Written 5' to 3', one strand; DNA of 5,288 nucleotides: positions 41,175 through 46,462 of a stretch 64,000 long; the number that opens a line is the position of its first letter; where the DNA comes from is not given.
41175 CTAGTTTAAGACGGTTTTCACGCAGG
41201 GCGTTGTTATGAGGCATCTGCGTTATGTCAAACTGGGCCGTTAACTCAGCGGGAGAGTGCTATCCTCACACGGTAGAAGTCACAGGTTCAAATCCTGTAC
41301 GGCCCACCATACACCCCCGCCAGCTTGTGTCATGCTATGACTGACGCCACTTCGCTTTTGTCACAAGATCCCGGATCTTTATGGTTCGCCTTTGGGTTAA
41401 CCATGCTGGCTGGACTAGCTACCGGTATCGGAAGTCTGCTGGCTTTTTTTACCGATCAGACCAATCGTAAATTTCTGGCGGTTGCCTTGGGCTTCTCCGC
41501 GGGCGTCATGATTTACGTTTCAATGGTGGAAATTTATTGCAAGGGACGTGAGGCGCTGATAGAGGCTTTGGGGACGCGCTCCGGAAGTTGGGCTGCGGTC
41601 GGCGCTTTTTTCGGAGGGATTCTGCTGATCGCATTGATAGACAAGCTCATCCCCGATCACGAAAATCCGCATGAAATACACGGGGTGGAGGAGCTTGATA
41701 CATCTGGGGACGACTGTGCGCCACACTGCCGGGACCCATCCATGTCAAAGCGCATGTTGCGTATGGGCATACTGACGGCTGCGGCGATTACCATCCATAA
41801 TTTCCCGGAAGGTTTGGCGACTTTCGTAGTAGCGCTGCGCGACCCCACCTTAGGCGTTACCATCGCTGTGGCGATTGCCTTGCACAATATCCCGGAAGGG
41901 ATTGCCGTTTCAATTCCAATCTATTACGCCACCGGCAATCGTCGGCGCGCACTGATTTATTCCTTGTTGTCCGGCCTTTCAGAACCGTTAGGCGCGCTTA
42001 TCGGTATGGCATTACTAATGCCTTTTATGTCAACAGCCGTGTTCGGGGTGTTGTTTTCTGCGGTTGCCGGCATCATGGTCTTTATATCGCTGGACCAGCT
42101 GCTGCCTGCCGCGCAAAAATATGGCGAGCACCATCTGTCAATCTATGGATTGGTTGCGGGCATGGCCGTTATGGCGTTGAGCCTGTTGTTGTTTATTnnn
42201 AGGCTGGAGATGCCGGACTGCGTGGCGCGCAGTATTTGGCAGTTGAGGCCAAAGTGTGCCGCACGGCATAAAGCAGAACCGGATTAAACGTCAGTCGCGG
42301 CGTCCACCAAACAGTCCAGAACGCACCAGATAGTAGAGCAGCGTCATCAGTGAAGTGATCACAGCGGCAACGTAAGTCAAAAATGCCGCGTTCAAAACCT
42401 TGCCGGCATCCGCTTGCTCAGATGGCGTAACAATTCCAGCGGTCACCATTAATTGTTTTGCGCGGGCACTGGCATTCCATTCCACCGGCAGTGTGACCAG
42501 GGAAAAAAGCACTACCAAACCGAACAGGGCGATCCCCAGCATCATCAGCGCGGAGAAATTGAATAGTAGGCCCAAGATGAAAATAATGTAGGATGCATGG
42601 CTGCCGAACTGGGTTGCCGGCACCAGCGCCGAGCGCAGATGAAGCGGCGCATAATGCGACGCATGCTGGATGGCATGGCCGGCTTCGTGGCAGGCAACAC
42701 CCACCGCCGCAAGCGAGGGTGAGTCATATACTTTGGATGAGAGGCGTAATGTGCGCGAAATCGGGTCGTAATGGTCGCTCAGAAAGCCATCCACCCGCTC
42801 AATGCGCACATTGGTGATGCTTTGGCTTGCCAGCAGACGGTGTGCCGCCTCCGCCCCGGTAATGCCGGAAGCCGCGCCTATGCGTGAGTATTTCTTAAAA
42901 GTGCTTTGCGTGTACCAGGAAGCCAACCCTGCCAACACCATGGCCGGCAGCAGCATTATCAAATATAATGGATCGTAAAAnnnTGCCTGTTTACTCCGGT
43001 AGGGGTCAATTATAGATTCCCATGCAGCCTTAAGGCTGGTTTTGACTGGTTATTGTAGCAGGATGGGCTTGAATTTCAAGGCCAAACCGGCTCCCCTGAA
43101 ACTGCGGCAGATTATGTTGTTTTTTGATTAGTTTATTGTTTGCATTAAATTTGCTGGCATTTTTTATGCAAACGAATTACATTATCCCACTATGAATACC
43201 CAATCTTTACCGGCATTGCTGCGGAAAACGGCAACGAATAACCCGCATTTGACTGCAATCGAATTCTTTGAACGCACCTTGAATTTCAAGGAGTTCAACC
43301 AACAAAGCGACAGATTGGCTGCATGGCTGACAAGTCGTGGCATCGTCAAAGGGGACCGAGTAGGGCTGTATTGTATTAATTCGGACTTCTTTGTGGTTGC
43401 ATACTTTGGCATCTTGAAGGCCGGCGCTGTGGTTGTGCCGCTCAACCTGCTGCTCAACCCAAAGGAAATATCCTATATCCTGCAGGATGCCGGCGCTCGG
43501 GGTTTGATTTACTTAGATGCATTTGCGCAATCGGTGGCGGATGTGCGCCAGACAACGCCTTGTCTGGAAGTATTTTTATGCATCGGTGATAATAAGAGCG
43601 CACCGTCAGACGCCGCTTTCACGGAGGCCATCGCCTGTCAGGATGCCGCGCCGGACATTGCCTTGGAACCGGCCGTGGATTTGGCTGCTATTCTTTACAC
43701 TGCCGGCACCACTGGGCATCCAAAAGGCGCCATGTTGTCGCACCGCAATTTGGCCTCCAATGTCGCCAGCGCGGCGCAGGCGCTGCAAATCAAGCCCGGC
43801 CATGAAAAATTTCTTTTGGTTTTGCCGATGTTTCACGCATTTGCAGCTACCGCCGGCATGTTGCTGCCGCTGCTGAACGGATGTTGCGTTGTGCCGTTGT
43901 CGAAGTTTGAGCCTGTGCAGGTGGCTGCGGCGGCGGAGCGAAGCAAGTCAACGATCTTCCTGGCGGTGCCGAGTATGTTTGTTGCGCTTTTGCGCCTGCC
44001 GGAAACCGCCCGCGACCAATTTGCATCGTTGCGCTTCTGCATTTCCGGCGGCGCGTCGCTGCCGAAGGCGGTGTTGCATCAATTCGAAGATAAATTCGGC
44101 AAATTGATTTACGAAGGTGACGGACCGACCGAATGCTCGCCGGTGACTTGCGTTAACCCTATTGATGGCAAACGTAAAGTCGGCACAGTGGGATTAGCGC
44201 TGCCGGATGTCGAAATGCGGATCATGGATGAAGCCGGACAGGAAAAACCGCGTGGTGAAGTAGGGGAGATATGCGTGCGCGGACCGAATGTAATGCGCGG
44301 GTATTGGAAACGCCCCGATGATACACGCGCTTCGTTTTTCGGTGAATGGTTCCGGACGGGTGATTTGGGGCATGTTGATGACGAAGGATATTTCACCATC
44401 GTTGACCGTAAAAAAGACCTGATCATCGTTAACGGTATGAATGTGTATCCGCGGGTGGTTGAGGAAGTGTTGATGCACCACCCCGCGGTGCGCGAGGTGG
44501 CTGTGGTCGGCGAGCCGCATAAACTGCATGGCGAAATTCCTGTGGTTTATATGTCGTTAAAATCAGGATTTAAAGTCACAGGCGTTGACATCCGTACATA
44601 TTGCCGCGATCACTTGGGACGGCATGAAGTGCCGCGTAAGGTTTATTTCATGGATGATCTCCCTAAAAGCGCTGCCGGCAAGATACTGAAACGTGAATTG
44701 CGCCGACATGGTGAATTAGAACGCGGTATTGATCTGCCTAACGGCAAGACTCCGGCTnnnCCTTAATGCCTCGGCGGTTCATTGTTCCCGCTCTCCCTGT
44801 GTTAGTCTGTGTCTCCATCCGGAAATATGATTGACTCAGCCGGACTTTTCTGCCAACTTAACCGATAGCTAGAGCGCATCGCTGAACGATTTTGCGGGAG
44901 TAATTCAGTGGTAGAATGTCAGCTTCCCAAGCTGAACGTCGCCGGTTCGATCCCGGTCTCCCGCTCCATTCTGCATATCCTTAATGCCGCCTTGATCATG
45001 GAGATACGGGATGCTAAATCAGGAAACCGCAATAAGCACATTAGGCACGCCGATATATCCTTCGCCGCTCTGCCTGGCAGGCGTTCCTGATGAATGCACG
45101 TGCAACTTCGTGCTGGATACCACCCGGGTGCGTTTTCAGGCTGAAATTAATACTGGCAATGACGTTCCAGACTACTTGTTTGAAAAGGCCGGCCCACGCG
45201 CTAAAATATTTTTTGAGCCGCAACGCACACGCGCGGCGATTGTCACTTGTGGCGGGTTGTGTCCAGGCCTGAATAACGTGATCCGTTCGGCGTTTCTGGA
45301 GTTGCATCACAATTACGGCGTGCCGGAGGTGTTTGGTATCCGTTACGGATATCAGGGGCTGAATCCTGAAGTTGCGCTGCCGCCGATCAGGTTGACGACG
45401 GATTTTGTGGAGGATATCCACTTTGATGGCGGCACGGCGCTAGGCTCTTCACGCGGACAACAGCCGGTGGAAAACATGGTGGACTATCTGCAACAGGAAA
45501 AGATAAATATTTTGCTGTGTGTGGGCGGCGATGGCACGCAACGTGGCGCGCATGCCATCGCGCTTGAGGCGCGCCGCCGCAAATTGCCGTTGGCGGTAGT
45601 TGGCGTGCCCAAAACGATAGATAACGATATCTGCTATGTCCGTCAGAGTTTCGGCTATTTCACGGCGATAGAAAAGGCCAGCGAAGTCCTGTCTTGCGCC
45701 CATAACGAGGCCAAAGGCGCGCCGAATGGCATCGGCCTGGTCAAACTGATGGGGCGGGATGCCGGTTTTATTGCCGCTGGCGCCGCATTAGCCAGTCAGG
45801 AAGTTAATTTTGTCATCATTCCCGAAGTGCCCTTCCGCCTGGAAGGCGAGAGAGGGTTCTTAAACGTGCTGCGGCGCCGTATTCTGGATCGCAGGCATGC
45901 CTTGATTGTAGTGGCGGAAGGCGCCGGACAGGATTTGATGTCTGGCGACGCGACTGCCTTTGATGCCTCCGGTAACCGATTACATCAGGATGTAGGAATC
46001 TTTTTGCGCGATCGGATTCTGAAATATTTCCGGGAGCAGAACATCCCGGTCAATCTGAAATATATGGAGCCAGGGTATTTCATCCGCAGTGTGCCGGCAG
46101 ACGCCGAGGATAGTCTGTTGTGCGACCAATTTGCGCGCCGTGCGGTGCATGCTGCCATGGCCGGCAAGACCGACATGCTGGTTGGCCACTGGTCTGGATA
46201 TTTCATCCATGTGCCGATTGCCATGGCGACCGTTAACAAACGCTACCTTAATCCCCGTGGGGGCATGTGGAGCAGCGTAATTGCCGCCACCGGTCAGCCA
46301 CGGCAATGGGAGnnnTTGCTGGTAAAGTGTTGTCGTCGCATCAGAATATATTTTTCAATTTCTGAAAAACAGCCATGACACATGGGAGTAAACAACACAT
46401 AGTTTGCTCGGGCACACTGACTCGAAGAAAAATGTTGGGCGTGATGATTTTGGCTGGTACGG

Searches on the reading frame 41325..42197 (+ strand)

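Call 51: search_protein_families(library=pfam, proteins=[window:41325-42197:+], max_evalue=0.00001)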
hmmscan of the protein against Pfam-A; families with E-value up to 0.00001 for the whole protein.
window:41325-42197:+ (291 aa): 1 family
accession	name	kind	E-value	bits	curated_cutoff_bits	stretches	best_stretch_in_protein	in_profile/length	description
PF02535.28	Zip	-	2.8e-35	122.5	35.1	1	116-285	147-321/323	ZIP Zinc transporter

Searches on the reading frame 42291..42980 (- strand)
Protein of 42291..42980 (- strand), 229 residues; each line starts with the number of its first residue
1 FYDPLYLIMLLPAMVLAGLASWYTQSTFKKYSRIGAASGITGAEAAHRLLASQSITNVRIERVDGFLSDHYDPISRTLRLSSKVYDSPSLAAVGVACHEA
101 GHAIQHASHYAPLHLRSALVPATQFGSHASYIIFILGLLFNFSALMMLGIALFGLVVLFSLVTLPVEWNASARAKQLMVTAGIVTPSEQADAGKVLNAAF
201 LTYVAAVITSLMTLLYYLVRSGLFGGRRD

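Call 51: search_protein_families(library=pfam, proteins=[window:42291-42980:-], max_evalue=0.00001)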
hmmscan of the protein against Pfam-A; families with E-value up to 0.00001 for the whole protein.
window:42291-42980:- (229 aa): 1 family
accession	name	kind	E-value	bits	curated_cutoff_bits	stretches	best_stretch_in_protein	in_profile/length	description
PF04298.18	Zn_peptidase_2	-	6.8e-83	277.9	27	1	6-219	1-215/218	Putative neutral zinc metallopeptidase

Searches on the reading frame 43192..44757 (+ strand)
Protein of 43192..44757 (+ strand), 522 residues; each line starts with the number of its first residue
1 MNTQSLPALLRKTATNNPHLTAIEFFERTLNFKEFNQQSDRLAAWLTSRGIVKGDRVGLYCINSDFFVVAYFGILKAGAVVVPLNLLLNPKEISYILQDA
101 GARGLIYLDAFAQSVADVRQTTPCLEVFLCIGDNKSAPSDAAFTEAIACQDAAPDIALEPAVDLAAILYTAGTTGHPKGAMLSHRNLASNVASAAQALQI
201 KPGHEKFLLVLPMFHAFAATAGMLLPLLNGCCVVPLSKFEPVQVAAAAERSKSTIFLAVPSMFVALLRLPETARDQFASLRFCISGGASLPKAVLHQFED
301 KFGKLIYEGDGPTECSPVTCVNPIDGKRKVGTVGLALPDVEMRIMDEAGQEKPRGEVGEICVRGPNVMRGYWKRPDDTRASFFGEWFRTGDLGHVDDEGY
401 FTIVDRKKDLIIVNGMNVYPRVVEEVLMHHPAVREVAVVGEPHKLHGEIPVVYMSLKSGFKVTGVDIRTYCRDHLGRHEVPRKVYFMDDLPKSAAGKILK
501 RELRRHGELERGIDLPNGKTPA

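Call 51: search_protein_families(library=pfam, proteins=[window:43192-44757:+], max_evalue=0.00001)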
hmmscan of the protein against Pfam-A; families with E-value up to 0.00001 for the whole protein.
window:43192-44757:+ (522 aa): 2 families
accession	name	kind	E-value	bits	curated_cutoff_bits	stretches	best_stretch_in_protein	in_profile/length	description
PF00501.34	AMP-binding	-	1.1e-99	334.2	29.9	1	11-372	2-384/384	AMP-binding enzyme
PF13193.12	AMP-binding_C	-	2.6e-21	76.7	24.5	1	423-497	2-76/76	AMP-binding enzyme C-terminal domain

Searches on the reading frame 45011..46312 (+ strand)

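Call 51: search_protein_families(library=pfam, proteins=[window:45011-46312:+], max_evalue=0.00001)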
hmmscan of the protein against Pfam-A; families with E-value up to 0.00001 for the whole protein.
window:45011-46312:+ (434 aa): 1 family
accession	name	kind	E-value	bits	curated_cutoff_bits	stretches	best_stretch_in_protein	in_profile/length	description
PF00365.25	PFK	-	7.7e-57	193.2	30.9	1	74-381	1-276/277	Phosphofructokinase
